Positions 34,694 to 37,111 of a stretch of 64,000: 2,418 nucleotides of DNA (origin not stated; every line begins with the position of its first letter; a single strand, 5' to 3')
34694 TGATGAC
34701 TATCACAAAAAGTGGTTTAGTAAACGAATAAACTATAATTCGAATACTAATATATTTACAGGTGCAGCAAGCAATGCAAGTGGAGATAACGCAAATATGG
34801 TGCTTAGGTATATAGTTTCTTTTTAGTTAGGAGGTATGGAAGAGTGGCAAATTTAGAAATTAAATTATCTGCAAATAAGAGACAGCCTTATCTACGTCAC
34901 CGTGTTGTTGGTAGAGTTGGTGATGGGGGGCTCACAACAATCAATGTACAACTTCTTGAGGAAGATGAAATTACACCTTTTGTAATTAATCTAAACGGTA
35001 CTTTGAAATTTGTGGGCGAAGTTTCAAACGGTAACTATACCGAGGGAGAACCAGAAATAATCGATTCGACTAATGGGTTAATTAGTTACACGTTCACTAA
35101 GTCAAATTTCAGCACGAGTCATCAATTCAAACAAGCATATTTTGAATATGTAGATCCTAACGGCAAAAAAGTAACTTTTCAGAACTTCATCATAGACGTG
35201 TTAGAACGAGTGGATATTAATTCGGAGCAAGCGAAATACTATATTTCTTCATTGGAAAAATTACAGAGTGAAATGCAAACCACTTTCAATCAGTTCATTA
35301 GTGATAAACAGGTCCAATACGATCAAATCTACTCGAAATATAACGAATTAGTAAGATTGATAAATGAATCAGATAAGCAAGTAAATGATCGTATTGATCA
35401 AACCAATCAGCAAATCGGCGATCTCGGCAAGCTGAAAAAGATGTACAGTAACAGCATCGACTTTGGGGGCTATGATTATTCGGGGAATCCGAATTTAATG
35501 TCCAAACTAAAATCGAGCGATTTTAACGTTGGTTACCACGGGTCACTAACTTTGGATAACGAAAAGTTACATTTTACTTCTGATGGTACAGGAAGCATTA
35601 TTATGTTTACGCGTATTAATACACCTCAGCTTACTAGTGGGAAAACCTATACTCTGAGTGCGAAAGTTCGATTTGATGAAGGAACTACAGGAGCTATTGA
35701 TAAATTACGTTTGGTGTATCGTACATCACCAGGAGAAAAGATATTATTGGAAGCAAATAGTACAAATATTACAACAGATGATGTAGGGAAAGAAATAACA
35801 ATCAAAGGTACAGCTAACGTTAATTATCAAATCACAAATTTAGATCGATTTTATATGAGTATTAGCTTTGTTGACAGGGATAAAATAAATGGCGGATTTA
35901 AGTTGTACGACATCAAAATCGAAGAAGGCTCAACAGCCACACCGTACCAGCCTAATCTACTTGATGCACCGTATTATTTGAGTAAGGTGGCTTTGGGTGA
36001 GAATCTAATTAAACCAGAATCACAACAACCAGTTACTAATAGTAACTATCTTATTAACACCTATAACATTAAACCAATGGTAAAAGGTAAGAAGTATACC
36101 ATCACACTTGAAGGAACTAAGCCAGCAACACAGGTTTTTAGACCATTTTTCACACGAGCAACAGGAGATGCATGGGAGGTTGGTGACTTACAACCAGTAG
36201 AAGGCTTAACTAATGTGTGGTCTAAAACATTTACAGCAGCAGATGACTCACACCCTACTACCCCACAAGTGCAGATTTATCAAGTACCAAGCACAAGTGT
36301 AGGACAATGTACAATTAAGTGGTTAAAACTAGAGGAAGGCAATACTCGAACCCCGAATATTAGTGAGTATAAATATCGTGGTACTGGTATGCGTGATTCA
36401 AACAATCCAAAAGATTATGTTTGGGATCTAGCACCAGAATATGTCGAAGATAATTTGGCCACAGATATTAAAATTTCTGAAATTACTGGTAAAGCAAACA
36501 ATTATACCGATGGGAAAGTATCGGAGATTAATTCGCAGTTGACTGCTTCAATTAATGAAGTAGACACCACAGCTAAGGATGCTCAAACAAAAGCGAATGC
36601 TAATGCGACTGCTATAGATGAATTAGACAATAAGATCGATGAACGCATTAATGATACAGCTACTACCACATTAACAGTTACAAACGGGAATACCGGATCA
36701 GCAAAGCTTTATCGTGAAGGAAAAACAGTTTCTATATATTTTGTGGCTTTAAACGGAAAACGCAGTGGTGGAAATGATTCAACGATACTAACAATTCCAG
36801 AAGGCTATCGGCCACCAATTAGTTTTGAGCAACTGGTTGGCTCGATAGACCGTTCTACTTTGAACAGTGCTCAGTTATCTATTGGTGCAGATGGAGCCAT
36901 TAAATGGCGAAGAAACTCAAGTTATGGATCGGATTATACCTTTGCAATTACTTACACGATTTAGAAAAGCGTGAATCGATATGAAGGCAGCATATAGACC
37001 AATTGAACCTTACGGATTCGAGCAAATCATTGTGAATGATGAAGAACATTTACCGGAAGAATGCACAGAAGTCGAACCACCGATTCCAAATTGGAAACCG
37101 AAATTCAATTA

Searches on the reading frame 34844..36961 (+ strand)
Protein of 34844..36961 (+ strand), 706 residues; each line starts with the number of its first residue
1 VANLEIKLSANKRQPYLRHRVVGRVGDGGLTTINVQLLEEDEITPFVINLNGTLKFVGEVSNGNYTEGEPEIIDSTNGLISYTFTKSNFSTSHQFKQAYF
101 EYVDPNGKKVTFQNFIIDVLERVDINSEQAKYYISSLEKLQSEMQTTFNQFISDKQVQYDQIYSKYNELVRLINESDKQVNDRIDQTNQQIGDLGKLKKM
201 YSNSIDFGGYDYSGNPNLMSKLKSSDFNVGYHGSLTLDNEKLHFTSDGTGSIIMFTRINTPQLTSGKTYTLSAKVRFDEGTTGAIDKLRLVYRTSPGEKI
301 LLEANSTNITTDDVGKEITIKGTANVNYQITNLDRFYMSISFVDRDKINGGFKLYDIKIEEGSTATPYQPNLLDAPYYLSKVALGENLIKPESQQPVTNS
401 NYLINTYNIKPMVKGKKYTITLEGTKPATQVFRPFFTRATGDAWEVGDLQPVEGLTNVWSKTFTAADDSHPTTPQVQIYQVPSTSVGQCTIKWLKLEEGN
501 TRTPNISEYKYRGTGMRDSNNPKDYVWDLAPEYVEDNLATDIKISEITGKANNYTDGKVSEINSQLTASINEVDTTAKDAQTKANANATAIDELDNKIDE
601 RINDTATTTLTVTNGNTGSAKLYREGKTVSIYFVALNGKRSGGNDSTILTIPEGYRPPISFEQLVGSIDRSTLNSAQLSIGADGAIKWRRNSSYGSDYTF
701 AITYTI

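Call 64: search_protein_families(library=pfam, proteins=[window:34844-36961:+], max_evalue=0.001)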
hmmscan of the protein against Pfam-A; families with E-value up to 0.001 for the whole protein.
window:34844-36961:+ (706 aa): 1 family
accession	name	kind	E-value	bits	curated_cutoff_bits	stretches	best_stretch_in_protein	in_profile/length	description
PF10651.15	BppU_N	-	2.9e-13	50.2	23.1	1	6-145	5-141/142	BppU N-terminal domain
